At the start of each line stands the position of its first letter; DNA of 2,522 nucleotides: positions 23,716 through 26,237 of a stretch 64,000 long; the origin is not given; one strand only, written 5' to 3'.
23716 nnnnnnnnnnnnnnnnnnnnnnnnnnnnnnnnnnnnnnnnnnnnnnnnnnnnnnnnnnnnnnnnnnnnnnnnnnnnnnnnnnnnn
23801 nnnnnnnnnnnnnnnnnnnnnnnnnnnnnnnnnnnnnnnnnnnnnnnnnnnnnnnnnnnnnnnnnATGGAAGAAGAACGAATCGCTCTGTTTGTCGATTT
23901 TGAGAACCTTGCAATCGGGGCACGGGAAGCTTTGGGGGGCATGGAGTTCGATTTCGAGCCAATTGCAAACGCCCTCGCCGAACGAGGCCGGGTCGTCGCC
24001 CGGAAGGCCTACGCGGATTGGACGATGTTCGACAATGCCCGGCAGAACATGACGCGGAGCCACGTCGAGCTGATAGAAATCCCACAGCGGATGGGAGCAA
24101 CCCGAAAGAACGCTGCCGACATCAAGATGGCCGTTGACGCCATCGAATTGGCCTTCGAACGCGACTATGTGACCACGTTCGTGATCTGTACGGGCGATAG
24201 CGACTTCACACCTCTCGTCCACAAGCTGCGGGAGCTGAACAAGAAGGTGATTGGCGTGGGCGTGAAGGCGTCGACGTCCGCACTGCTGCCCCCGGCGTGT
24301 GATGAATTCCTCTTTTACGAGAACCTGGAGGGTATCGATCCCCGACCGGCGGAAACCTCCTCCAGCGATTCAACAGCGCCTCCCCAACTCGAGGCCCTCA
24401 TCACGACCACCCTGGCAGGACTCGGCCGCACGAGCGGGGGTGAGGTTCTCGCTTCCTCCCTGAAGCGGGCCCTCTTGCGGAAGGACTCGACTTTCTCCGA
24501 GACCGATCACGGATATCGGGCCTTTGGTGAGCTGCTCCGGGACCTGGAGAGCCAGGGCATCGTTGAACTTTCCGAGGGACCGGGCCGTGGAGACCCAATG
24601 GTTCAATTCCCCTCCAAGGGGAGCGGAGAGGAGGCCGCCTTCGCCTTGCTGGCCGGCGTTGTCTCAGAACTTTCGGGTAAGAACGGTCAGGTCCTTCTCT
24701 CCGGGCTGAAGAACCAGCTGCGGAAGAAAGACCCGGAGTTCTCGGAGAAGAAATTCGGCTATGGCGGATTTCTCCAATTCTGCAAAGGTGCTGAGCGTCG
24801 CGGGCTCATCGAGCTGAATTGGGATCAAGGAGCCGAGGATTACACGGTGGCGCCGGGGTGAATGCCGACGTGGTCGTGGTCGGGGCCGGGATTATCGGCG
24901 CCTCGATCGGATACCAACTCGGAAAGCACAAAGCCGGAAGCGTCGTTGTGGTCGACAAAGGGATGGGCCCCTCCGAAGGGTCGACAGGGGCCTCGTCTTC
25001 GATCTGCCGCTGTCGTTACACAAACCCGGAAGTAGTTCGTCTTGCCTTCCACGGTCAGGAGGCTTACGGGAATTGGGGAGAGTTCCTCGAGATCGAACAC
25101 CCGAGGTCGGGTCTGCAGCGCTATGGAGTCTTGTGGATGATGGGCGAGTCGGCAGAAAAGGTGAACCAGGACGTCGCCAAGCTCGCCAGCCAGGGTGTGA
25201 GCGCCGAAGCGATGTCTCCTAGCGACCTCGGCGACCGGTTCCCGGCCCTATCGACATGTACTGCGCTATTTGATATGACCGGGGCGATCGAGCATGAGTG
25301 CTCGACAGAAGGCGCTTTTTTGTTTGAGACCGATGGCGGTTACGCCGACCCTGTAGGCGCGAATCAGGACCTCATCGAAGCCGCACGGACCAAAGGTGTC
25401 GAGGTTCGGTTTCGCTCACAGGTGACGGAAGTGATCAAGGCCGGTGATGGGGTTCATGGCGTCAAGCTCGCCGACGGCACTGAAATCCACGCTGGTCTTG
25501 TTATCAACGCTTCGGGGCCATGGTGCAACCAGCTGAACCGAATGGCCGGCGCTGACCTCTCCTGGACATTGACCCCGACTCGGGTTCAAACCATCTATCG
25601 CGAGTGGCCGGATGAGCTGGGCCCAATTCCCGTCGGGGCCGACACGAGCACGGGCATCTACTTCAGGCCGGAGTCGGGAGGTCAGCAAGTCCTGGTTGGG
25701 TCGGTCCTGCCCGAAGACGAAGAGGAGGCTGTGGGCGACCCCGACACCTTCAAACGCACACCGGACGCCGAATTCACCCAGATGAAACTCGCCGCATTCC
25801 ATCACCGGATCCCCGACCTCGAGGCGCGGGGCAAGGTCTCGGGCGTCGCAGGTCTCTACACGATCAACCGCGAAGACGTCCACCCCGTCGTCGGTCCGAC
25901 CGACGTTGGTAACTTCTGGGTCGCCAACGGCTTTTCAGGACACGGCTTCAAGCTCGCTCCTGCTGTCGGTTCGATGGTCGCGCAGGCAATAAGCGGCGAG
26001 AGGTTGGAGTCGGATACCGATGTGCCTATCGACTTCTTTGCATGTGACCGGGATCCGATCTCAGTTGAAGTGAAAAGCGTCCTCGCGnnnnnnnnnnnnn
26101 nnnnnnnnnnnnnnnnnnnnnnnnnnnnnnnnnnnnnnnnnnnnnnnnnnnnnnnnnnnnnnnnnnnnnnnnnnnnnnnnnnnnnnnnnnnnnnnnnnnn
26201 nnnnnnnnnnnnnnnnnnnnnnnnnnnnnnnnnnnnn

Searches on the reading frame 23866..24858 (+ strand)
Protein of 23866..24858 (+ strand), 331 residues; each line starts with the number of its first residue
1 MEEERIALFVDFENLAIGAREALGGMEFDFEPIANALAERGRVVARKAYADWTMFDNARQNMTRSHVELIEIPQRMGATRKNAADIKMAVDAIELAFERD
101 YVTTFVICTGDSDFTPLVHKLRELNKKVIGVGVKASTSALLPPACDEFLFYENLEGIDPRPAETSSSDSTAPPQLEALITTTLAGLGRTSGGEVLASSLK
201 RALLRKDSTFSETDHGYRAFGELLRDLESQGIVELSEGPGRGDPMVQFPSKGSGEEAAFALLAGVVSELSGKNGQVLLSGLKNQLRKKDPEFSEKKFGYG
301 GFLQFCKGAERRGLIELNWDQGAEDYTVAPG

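Call 36: search_protein_families(library=pfam, proteins=[window:23866-24858:+], max_evalue=0.00001)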
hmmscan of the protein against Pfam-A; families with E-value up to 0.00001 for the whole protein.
window:23866-24858:+ (331 aa): 2 families
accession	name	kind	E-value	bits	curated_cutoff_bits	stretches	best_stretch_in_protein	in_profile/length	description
PF01936.24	NYN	-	7.8e-34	117.7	24.2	1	5-151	1-144/145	NYN domain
PF12872.13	OST-HTH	-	6.3e-09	36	23.8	0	272-305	17-51/71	OST-HTH/LOTUS domain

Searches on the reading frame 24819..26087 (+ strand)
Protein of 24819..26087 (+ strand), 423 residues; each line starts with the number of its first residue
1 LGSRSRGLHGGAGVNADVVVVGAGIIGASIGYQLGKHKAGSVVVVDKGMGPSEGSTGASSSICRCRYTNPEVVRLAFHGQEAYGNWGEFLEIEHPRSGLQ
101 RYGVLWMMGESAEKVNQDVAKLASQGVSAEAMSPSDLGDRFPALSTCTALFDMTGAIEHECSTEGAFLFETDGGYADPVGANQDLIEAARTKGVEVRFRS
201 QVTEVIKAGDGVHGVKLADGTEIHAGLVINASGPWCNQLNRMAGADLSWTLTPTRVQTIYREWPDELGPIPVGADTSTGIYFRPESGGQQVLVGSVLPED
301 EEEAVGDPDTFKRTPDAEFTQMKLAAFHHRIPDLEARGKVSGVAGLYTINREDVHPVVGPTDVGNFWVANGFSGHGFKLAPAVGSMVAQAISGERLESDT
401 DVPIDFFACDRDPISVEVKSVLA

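Call 36: search_protein_families(library=pfam, proteins=[window:24819-26087:+], max_evalue=0.00001)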
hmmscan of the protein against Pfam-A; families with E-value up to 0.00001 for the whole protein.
window:24819-26087:+ (423 aa): 3 families
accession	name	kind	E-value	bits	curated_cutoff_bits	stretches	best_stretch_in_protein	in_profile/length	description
PF01266.30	DAO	-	2.6e-56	192.1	27.9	1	17-389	1-352/353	FAD dependent oxidoreductase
PF07992.20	Pyr_redox_2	-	2.3e-08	34.2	26.1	0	185-238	189-241/291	Pyridine nucleotide-disulphide oxidoreductase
PF01593.30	Amino_oxidase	-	8e-06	25.8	19.8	0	106-300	124-340/443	Flavin containing amine oxidoreductase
